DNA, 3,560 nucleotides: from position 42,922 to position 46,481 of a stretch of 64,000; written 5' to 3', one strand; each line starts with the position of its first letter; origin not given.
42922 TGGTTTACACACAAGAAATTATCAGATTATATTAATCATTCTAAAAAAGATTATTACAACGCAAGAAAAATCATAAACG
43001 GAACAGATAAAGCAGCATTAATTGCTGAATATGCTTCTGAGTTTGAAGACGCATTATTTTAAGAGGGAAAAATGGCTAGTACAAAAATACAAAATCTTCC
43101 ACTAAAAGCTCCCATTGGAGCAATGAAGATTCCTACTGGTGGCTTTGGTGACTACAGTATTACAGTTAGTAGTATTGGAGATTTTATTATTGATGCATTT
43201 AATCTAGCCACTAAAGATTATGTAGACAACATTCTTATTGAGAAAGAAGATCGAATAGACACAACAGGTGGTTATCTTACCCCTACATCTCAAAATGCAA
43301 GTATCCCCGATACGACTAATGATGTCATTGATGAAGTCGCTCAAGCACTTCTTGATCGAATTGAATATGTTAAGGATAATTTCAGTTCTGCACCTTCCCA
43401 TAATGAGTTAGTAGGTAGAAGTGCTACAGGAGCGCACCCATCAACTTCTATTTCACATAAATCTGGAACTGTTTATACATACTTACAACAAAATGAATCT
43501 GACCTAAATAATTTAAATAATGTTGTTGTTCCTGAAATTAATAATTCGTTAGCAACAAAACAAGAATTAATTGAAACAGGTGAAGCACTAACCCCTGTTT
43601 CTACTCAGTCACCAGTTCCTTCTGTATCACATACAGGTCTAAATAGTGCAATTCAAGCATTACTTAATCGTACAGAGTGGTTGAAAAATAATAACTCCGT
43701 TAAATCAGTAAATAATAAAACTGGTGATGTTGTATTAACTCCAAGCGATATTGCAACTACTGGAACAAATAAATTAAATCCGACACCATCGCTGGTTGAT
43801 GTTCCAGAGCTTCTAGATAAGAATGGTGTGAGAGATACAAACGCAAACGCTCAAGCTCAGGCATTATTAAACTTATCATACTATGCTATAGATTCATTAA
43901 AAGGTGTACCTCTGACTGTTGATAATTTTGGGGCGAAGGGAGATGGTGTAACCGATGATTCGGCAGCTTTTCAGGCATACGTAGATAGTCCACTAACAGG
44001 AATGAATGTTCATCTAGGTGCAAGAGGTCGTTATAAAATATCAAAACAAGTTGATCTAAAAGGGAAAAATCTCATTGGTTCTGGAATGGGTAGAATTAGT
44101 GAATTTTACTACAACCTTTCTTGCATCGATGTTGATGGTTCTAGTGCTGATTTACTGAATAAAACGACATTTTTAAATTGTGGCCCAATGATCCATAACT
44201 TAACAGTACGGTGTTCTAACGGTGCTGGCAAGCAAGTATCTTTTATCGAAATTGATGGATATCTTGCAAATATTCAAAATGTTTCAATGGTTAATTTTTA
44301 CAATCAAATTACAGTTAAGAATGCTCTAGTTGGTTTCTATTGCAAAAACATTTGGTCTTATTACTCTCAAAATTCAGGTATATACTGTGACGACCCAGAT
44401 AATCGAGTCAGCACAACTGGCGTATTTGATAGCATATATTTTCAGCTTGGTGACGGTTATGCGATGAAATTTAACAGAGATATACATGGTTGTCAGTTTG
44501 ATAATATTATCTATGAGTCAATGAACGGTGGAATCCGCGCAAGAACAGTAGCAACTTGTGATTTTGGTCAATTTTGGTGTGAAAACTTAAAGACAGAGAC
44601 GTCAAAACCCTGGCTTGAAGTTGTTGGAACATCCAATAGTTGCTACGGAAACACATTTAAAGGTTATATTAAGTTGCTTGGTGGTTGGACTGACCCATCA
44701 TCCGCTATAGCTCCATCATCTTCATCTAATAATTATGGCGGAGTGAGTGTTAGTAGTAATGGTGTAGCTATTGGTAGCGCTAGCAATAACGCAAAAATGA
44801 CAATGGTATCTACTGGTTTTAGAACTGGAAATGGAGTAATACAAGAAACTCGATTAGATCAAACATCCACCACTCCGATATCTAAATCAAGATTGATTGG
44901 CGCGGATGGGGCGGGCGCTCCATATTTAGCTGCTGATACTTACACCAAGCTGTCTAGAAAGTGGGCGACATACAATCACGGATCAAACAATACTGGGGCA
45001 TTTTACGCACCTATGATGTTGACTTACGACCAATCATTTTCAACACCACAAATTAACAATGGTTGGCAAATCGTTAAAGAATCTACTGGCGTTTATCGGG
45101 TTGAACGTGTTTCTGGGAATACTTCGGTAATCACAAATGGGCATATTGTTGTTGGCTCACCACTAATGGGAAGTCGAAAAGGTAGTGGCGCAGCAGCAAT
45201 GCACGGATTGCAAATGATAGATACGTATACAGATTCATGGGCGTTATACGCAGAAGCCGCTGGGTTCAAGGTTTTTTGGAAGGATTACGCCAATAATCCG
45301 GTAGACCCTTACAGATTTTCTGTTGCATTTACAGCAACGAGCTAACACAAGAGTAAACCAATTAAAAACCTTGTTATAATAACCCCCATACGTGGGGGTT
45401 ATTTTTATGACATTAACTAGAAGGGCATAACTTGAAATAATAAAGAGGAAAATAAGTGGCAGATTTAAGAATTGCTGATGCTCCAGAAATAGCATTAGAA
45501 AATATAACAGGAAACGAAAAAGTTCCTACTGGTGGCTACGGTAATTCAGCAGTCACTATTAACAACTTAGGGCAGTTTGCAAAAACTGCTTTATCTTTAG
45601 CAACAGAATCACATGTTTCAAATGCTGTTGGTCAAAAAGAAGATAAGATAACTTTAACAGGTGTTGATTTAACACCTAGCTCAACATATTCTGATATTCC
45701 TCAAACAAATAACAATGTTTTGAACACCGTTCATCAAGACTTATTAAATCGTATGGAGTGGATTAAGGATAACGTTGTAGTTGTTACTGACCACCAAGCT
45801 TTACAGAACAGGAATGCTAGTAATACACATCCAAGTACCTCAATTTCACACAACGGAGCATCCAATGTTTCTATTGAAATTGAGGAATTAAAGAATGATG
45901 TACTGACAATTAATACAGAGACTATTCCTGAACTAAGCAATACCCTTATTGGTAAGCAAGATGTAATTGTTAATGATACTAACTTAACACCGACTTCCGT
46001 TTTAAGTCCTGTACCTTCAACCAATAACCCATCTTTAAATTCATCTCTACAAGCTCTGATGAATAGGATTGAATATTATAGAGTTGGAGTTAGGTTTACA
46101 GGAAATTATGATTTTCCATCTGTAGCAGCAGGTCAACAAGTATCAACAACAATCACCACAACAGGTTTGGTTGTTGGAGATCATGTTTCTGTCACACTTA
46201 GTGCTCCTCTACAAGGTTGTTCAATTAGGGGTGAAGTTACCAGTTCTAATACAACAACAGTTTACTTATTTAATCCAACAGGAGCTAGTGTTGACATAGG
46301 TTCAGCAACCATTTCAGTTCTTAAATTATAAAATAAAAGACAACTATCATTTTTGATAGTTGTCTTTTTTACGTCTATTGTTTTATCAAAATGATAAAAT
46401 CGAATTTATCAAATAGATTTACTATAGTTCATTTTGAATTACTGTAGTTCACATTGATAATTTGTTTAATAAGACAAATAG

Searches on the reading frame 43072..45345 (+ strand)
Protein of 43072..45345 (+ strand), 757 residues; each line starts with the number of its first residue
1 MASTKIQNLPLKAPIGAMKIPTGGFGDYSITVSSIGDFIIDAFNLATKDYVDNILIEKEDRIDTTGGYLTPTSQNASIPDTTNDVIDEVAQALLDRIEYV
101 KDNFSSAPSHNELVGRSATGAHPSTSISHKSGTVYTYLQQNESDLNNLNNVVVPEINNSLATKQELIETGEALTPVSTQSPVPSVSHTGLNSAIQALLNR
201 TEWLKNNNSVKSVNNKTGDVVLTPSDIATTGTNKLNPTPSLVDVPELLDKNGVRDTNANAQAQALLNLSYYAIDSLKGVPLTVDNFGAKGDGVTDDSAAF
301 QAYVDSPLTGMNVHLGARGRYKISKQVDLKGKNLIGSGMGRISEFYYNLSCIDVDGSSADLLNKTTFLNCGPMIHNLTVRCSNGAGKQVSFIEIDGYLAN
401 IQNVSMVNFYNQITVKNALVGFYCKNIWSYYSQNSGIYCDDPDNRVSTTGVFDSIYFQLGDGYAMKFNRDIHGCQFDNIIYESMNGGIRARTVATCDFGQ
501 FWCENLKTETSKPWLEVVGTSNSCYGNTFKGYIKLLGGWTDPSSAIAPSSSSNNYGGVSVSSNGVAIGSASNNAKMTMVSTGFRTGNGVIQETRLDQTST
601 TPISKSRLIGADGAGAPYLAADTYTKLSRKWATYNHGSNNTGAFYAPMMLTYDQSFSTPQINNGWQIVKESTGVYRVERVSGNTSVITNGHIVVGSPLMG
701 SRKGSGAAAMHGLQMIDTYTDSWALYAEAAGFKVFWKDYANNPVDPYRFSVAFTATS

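Call 90: search_protein_families(library=phrogs, proteins=[window:43072-45345:+], max_evalue=0.001)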
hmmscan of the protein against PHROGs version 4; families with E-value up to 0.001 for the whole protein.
window:43072-45345:+ (757 aa): 3 families
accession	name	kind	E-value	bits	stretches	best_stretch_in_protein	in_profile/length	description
phrog_3918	-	tail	7.4e-175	584.3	1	144-757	111-707/707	tail fiber protein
phrog_20911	-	tail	4.5e-07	29.8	1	278-331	162-215/654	tail spike protein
phrog_17212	-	connector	0.00019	21.1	1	281-340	142-202/631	pre-neck appendage protein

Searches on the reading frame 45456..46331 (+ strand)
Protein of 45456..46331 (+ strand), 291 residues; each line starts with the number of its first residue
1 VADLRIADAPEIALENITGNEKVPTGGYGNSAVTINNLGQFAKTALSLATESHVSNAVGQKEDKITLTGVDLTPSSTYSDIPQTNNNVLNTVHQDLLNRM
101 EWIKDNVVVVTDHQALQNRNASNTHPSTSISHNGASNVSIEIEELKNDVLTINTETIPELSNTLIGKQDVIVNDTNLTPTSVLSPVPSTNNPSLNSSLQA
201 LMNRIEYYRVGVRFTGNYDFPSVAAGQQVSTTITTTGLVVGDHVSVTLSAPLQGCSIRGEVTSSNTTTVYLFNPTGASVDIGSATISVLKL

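Call 90: search_protein_families(library=phrogs, proteins=[window:45456-46331:+], max_evalue=0.001)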
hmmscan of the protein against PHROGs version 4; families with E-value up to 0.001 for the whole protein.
window:45456-46331:+ (291 aa): 2 families
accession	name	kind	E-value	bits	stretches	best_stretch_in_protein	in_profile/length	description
phrog_23388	-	unknown function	1.5e-08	34.4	1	218-288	646-716/719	-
phrog_19253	-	unknown function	3.5e-06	26.7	1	214-288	725-801/806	-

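Call 91: search_protein_families(library=pfam, proteins=[window:45456-46331:+], max_evalue=0.01)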
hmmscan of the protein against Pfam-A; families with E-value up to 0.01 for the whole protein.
window:45456-46331:+ (291 aa): 2 families
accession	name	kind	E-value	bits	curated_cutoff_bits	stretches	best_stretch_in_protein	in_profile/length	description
PF13698.11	DUF4156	-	0.0073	17.1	28.9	0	241-268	7-34/90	Domain of unknown function (DUF4156)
PF00997.23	Casein_kappa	-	0.0089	16.5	25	0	105-181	63-141/160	Kappa casein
